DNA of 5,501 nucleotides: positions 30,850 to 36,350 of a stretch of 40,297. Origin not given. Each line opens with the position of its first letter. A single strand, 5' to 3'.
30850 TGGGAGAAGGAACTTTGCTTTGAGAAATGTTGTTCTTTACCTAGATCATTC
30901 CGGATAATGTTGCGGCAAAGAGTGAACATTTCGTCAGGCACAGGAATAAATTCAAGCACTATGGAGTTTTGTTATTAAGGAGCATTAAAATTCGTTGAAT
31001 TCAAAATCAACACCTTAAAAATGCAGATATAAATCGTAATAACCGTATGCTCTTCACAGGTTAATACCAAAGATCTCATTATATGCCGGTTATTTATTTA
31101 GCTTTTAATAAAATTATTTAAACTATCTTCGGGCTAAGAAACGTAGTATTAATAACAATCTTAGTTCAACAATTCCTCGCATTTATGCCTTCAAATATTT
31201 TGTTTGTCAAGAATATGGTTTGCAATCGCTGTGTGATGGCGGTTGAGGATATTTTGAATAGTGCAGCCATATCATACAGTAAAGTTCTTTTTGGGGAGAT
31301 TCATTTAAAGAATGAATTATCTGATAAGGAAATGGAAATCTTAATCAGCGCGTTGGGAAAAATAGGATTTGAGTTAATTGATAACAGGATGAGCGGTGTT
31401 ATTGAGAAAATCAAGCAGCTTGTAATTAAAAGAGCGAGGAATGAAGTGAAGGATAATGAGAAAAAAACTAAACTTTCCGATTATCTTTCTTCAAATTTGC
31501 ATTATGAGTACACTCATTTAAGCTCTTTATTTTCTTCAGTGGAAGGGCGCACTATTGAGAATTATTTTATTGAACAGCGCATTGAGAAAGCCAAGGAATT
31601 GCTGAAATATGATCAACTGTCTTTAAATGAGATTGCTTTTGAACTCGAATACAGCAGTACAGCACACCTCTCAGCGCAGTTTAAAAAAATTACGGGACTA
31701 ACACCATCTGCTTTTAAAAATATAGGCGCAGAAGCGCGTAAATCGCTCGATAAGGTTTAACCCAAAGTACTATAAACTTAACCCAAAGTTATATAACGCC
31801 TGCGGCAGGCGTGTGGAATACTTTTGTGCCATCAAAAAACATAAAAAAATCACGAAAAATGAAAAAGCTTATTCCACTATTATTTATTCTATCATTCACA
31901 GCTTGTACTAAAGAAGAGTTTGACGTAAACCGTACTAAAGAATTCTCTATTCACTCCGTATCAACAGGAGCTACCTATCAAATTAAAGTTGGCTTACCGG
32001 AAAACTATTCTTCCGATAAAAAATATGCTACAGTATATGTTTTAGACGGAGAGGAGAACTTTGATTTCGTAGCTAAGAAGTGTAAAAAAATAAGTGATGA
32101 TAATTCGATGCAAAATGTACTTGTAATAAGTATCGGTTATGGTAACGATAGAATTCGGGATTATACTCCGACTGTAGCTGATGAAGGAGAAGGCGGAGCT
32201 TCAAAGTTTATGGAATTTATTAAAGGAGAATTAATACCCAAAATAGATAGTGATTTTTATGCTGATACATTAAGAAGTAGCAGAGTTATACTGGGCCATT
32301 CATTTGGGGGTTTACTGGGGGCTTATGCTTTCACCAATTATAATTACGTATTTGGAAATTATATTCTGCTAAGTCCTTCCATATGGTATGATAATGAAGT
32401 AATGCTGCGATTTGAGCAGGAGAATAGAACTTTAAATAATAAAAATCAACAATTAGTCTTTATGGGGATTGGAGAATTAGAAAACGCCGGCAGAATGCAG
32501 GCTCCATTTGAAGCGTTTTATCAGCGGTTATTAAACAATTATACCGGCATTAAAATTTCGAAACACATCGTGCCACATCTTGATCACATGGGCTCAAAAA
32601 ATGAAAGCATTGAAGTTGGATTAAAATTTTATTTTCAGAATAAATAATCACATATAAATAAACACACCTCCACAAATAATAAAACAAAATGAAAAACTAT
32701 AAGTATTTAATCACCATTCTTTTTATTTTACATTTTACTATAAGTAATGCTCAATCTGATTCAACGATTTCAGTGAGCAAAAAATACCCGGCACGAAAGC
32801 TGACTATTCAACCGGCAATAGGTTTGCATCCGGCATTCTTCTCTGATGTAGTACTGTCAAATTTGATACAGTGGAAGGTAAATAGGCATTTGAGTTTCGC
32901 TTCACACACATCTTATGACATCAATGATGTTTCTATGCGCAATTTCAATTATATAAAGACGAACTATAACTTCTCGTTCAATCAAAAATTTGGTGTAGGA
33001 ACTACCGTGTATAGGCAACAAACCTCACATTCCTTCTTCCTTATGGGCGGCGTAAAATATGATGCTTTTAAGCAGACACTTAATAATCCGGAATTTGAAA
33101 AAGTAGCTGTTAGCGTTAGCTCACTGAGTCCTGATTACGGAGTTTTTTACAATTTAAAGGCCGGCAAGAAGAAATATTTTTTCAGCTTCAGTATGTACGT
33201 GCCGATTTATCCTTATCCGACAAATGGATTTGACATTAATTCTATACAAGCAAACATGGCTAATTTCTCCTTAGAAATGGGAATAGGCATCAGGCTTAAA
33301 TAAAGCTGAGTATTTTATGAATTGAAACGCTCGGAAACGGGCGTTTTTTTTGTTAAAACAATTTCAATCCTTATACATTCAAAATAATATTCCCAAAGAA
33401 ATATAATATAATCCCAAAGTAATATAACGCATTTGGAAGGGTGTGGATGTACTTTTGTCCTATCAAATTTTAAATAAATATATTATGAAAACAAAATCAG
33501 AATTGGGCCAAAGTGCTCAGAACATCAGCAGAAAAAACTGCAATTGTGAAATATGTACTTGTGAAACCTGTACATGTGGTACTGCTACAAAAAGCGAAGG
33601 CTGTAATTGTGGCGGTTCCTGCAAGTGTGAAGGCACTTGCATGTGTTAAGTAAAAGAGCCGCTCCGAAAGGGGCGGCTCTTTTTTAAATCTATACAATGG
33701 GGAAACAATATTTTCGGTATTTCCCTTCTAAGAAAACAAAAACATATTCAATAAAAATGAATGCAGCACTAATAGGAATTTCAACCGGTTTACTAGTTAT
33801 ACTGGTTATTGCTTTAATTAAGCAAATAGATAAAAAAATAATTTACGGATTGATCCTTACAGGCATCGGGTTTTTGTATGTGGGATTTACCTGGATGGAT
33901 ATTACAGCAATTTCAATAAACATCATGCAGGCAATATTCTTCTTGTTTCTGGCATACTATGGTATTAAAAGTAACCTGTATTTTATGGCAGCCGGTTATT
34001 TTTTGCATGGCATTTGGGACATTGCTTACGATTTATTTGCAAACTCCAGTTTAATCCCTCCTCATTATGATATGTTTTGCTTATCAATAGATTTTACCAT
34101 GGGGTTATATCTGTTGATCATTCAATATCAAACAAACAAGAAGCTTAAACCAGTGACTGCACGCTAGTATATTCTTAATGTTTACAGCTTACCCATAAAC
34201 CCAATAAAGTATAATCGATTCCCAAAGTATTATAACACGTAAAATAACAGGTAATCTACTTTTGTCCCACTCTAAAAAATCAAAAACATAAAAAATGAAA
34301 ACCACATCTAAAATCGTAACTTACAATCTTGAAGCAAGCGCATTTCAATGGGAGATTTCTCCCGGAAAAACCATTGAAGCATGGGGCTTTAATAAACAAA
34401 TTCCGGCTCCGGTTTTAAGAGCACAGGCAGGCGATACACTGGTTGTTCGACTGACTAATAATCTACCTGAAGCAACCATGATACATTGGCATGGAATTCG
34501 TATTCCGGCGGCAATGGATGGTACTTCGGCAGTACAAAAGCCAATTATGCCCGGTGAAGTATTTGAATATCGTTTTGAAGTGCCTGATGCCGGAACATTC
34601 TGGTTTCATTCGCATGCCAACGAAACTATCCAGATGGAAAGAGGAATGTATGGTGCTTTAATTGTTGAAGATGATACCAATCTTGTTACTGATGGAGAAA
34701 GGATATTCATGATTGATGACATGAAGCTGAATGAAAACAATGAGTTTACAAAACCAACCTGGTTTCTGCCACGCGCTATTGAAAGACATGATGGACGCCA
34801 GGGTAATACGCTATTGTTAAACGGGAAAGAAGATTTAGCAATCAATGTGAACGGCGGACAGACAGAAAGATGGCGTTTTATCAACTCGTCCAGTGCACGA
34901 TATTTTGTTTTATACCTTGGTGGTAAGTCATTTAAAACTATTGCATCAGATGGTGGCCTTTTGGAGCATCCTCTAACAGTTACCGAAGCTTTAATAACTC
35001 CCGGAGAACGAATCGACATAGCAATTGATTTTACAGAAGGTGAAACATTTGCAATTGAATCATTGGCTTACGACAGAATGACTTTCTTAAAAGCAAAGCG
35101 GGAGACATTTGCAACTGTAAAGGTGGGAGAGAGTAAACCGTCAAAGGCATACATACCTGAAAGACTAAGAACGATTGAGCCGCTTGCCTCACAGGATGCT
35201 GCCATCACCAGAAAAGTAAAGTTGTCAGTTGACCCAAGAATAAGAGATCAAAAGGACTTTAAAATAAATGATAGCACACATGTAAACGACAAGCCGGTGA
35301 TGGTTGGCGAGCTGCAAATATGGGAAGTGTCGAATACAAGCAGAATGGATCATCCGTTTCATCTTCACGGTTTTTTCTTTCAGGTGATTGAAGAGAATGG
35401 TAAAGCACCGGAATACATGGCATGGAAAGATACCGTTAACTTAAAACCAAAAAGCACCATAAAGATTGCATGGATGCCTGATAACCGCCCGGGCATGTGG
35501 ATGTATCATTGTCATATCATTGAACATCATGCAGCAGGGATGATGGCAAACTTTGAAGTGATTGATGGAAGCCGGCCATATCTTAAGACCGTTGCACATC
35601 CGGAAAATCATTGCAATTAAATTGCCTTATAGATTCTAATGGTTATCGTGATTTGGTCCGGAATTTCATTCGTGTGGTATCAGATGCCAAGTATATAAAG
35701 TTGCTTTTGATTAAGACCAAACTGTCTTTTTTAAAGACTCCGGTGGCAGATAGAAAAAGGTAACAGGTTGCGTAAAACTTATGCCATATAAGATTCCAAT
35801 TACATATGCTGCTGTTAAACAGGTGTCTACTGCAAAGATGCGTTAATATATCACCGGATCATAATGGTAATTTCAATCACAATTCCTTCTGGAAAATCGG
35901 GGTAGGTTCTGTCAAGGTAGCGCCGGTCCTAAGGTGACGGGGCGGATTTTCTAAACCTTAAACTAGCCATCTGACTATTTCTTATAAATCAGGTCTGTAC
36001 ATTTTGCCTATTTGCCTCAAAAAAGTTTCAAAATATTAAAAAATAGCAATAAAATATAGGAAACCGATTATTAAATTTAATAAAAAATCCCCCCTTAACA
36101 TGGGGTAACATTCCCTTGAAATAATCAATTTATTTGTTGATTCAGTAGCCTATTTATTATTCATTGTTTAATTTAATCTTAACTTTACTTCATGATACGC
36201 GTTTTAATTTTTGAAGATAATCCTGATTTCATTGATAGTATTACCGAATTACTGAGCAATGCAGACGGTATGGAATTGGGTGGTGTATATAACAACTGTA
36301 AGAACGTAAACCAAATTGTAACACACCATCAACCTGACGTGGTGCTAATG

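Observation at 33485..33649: Stand-alone 54-aa peptide with 12 Cys in six CxC pairs: a possible new bacterial (Bacteroidota) metallothionein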

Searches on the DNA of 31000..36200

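Call 53: search_rna_families(source=window, start=31000, end=36200, threshold=evalue, max_evalue=1)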
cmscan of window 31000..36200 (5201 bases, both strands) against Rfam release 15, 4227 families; matches with E-value up to 1: 7.
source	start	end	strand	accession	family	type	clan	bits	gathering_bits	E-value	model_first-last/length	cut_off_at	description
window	33642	33767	-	RF00121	MicC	Gene; sRNA;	-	28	90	0.44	1-123/123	no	MicC RNA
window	33653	33794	-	RF02503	Atu_C9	Gene; sRNA;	-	27.1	40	0.00032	1-192/192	no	Rhizobiales sRNA Atu_C9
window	33557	33683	+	RF04180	BTnc231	Gene; sRNA;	-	26.8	80.4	0.018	1-154/154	no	Bacteroides sRNA BTnc231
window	33609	33686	+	RF00506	Thr_leader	Cis-reg; leader;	-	25.4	55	0.13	1-118/118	no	Threonine operon leader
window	33649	33758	-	RF02356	BjrC1505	Gene; sRNA;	-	24.4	50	0.16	1-140/140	no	Alphaproteobacterial sRNA BjrC1505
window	31750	31880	-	RF02672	SprX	Gene; sRNA;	-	22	80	0.16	1-151/151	no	Small pathogenicity island RNA X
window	33275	33350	+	RF00370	sroD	Gene; sRNA;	-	21.2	50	0.95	1-86/86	no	sroD RNA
